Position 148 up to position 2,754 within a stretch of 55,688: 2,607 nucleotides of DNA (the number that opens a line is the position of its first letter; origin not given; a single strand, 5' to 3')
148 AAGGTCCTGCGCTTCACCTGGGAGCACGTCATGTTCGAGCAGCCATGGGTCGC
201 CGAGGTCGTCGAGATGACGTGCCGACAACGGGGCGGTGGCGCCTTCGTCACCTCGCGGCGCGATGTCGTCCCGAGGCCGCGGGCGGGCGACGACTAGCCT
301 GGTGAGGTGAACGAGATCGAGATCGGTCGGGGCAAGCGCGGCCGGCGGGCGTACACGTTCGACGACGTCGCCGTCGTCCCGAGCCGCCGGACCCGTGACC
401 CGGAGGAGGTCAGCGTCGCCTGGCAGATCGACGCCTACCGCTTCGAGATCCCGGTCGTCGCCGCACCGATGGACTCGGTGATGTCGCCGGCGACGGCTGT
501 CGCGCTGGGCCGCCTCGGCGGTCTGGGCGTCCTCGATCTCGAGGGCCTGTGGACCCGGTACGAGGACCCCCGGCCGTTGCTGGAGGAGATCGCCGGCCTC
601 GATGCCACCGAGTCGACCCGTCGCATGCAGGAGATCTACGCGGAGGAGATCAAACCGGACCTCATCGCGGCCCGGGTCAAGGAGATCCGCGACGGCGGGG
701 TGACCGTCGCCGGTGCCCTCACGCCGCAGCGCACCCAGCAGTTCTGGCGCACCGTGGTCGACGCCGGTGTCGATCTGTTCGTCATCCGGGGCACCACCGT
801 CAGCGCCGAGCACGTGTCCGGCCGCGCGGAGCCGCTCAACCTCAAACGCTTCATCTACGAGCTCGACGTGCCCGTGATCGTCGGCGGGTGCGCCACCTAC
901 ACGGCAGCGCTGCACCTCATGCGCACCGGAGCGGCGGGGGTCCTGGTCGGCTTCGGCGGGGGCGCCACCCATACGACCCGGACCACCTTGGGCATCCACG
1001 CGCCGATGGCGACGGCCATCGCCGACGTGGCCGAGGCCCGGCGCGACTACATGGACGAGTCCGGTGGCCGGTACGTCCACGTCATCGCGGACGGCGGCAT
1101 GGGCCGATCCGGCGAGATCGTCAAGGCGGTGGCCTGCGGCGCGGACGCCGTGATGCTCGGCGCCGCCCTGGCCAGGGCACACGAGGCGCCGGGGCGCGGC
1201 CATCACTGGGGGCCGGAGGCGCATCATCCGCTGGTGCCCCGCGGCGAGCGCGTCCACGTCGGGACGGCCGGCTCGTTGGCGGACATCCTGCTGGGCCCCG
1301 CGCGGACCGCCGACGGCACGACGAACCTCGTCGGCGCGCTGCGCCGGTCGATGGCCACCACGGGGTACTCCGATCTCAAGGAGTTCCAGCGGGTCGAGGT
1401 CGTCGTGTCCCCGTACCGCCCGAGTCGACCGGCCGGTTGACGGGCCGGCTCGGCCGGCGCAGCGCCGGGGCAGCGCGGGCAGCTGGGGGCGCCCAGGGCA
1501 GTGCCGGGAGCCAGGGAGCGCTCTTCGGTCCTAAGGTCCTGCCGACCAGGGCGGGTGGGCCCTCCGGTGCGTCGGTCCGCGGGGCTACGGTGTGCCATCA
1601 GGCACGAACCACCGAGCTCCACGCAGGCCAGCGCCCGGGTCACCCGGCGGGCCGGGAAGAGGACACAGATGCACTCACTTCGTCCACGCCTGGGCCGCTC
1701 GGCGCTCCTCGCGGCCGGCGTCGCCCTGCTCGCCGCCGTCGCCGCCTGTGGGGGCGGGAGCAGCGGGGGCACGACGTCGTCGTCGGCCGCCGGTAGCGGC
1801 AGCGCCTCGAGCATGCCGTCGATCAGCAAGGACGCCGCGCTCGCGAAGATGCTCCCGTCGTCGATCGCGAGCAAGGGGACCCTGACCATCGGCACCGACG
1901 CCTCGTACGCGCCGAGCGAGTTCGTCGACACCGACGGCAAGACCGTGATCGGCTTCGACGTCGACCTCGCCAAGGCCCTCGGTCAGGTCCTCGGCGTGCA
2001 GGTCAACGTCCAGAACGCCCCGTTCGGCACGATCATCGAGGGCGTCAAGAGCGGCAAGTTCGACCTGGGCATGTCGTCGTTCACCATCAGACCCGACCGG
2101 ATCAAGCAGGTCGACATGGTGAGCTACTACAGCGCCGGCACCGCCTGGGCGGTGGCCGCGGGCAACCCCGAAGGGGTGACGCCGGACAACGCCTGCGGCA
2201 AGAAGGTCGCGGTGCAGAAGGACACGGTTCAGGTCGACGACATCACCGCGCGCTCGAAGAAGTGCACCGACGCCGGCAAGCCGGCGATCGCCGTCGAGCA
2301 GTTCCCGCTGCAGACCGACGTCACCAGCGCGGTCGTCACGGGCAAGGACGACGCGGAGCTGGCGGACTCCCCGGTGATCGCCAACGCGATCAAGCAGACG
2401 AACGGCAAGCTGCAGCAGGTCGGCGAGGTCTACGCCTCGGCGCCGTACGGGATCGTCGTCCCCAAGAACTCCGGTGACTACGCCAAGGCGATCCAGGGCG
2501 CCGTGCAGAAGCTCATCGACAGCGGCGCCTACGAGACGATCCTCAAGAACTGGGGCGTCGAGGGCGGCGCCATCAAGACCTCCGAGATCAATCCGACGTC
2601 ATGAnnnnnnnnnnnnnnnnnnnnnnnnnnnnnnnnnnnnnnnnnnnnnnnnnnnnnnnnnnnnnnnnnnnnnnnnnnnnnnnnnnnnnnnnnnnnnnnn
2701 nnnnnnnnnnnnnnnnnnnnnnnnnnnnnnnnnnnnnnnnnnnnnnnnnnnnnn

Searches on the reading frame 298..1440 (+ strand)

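Call 102: search_protein_families(library=pfam, proteins=[window:298-1440:+], max_evalue=0.00001)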
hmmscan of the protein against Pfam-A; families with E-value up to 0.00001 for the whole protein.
window:298-1440:+ (380 aa): 3 families
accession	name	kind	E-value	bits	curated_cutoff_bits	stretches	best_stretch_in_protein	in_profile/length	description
PF00478.31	IMPDH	-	1.7e-44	152.7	25.6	1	18-300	1-248/345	IMP dehydrogenase / GMP reductase domain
PF01070.24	FMN_dh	-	9.4e-10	38.5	24.9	1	167-298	195-312/350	FMN-dependent dehydrogenase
PF05690.20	ThiG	-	1.3e-06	28.4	23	0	260-296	176-212/247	Thiazole biosynthesis protein ThiG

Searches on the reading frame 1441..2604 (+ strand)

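Call 102: search_protein_families(library=pfam, proteins=[window:1441-2604:+], max_evalue=0.00001)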
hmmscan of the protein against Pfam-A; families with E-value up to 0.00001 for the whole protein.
window:1441-2604:+ (387 aa): 1 family
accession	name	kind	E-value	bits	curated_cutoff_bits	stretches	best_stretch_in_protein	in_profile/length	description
PF00497.25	SBP_bac_3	-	6.8e-30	104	26.4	1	148-372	1-130/132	Bacterial extracellular solute-binding proteins, family 3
